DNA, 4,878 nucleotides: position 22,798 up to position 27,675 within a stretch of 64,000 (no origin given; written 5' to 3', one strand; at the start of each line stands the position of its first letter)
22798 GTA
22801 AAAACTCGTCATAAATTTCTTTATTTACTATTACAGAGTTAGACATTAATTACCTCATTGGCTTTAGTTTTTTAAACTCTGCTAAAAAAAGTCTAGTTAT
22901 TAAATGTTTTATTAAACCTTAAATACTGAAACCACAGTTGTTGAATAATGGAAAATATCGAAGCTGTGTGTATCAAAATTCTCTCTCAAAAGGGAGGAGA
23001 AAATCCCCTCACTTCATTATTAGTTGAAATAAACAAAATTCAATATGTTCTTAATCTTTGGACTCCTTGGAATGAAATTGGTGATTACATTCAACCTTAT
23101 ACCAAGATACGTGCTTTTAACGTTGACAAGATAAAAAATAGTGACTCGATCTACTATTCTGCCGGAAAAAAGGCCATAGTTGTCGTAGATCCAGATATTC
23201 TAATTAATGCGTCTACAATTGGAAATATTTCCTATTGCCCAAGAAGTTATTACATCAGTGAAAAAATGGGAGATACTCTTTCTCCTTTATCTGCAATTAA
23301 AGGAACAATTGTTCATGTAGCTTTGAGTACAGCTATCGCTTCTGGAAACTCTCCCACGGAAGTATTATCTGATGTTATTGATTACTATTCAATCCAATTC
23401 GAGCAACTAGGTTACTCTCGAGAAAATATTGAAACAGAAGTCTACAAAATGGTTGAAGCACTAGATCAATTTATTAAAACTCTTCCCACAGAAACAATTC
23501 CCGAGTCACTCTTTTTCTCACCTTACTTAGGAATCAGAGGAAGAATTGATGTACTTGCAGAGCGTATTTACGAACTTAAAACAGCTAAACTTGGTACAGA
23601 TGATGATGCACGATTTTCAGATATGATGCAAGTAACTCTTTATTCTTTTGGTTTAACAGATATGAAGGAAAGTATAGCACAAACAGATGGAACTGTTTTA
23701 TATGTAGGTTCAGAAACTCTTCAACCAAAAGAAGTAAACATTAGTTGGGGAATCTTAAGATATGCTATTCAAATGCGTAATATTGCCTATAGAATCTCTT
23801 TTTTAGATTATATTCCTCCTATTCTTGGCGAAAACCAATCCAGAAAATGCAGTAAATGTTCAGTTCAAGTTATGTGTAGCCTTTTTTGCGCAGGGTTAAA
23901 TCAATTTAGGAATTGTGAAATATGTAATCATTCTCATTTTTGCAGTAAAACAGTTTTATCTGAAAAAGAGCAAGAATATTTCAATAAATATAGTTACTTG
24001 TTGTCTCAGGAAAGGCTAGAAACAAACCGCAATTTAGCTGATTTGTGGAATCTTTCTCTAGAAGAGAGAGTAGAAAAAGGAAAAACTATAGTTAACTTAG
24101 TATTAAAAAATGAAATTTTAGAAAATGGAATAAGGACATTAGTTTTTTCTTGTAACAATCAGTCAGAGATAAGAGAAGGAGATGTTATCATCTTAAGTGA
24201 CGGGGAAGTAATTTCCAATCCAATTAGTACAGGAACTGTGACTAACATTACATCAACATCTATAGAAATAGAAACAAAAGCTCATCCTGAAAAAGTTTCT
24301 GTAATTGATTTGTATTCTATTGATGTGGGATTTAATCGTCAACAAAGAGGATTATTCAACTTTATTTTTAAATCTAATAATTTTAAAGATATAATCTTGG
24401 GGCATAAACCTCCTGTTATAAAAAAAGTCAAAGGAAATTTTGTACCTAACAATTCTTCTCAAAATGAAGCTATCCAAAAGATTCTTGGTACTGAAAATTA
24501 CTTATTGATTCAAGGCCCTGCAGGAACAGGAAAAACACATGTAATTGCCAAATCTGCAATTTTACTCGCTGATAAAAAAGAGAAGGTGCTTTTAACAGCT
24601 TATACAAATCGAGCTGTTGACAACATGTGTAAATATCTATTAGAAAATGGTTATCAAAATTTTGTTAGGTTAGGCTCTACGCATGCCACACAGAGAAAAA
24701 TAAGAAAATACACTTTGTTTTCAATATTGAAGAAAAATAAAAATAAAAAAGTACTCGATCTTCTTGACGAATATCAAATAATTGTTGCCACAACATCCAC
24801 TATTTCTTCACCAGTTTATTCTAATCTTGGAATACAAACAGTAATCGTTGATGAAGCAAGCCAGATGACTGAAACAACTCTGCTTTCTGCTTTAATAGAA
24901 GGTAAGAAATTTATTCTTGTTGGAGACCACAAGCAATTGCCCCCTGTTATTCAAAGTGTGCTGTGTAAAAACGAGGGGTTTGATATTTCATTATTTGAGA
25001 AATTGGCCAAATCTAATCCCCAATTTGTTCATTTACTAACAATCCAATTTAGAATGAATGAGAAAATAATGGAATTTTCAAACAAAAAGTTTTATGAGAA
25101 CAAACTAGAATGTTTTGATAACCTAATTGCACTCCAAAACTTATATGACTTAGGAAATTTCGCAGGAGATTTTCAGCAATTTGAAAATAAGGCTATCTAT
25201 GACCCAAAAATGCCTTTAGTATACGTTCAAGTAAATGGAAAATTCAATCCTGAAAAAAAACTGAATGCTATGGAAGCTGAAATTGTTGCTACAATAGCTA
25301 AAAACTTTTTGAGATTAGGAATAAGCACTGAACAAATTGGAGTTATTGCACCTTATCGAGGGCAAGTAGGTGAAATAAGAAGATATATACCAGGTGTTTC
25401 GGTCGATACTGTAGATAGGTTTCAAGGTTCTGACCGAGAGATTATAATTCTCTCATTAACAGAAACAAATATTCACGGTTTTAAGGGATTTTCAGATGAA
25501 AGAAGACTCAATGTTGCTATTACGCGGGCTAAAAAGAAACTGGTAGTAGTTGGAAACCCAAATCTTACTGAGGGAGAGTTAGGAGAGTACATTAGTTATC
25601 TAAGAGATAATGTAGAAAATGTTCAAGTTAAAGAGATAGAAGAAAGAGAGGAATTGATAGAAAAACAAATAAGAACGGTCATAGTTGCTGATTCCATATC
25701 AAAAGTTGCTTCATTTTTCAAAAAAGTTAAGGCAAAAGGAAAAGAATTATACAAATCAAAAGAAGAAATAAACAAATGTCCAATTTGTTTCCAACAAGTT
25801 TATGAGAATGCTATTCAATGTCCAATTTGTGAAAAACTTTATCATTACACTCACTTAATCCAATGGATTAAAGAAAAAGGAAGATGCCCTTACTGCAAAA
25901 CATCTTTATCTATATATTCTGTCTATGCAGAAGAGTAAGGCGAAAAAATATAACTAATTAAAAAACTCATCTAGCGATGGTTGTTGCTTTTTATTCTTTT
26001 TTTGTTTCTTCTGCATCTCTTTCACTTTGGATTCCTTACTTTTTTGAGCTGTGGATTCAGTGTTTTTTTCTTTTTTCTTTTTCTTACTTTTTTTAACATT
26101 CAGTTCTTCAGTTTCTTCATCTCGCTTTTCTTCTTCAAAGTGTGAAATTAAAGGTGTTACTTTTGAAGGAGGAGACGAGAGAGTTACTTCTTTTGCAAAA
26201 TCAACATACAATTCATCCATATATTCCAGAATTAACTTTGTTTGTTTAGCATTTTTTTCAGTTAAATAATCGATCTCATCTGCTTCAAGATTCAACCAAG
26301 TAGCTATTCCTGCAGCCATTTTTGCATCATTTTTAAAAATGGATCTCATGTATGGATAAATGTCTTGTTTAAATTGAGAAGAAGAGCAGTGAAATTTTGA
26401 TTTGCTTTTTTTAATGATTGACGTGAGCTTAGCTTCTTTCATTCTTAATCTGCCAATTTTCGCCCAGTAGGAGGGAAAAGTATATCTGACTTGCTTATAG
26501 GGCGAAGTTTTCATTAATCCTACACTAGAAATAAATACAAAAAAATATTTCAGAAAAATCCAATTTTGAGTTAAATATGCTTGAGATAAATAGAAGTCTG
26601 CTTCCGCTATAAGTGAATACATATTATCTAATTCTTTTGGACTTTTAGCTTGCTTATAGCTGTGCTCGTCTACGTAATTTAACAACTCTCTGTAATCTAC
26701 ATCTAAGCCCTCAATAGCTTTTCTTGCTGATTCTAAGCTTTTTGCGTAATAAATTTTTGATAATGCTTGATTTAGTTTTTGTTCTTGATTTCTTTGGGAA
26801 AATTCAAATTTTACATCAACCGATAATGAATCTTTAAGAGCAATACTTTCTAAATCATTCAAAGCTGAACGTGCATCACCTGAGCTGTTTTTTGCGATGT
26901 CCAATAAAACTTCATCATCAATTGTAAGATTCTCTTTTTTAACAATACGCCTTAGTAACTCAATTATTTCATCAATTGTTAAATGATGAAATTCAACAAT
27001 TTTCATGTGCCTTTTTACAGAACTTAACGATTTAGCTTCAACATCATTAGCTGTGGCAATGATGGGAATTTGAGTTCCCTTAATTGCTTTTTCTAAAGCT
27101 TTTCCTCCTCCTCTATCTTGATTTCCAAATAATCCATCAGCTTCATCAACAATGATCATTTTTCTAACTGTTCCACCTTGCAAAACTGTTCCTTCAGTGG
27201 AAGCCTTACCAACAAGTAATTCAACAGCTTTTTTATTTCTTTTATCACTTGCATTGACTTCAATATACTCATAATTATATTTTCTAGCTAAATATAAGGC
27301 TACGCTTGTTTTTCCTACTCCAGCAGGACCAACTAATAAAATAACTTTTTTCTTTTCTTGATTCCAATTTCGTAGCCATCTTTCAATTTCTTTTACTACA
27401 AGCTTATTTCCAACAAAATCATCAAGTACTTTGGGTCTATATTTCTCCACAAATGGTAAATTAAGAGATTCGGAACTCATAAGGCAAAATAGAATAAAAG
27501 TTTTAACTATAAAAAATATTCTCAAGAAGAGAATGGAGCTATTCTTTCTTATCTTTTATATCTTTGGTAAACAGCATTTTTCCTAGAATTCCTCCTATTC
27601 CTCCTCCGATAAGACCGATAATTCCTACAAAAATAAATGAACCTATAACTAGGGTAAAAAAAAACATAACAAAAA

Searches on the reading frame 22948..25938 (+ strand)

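Call 57: search_protein_families(library=pfam, proteins=[window:22948-25938:+], max_evalue=0.001)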
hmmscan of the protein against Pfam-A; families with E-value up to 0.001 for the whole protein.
window:22948-25938:+ (996 aa): 17 families
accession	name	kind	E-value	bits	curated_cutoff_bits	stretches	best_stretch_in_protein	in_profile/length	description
PF13087.12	AAA_12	-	4.7e-47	160.5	27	1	679-871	2-194/195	AAA domain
PF13086.12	AAA_11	-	7.5e-37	127.9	27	2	594-670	178-256/257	AAA domain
PF13245.12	AAA_19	-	3.6e-18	66.5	25.1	1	505-667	1-132/134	AAA domain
PF13604.12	AAA_30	-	1.9e-15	57.6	27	1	502-669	3-133/191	AAA domain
PF08696.17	Dna2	-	7.2e-13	49.1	22.4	1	59-179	29-154/204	DNA replication factor Dna2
PF00270.35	DEAD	-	4.5e-09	36.7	26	1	503-643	2-132/167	DEAD/DEAH box helicase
PF04851.21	ResIII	-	3.8e-08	33.9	22.5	1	502-640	5-137/164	Type III restriction enzyme, res subunit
PF00580.27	UvrD-helicase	-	2.4e-07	31.1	23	1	502-574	2-68/271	UvrD/REP helicase N-terminal domain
PF12705.13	PDDEXK_1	-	9.2e-07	29.5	22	1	88-310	4-246/247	PD-(D/E)XK nuclease superfamily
PF01443.25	Viral_helicase1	-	2e-06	28.2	21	0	617-689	48-122/228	Viral superfamily 1 RNA helicase core domain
PF05970.20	PIF1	-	6.5e-06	26.3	25.9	1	504-708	5-194/223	PIF1-like helicase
PF02562.22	PhoH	-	7.4e-06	26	27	1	500-664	4-158/205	PhoH-like protein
PF05127.21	NAT10_TcmA_helicase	-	2.8e-05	24.5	22.7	1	521-657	2-118/176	RNA cytidine acetyltransferase NAT10/TcmA, helicase domain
PF13639.12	zf-RING_2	-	3.4e-05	24.5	27.3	1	942-984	1-44/44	Ring finger domain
PF20720.3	nSTAND3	-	0.00012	22.2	27.2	0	506-547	7-48/155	Novel STAND NTPase 3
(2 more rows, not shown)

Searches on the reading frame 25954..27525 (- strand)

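Call 57: search_protein_families(library=pfam, proteins=[window:25954-27525:-], max_evalue=0.001)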
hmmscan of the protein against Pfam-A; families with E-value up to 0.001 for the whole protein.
window:25954-27525:- (523 aa): 12 families
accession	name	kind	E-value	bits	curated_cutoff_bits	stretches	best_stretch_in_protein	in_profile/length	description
PF00004.35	AAA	-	1.4e-11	45.4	21.2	1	62-164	1-113/131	ATPase family associated with various cellular activities (AAA)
PF21960.2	RCF1-5-like_lid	-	4.1e-10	39.9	27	1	190-230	2-43/43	RCF1/5-like, AAA+ ATPase lid domain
PF03215.21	Rad17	-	1.4e-08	35.3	23.8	1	21-90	5-76/186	Rad17 P-loop domain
PF13401.12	AAA_22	-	2.3e-07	31.6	27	1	58-101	4-50/130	AAA domain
PF05496.18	RuvB_N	-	1.2e-06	28.8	27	1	30-86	2-60/159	Holliday junction DNA helicase RuvB P-loop domain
PF07728.20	AAA_5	-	1.7e-05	25.3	22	1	62-97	2-38/139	AAA domain (dynein-related subfamily)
PF16193.11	AAA_assoc_2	-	1.9e-05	25.3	34.3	1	197-241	2-41/81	AAA C-terminal domain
PF13238.12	AAA_18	-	0.00042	21.2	29.4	0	62-94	1-30/128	AAA domain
PF20720.3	nSTAND3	-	0.00044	20.4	27.2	1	57-90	15-51/155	Novel STAND NTPase 3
PF25361.1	AAA_lid_RFC1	-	0.00054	19.8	34.9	0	187-232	4-49/59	RFC1-like, AAA+ ATPase lid domain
PF13173.12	AAA_14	-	0.00063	20.2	27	0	59-130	2-72/129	AAA domain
PF13191.12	AAA_16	-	0.00085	20.3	32.6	0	45-86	10-51/167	AAA ATPase domain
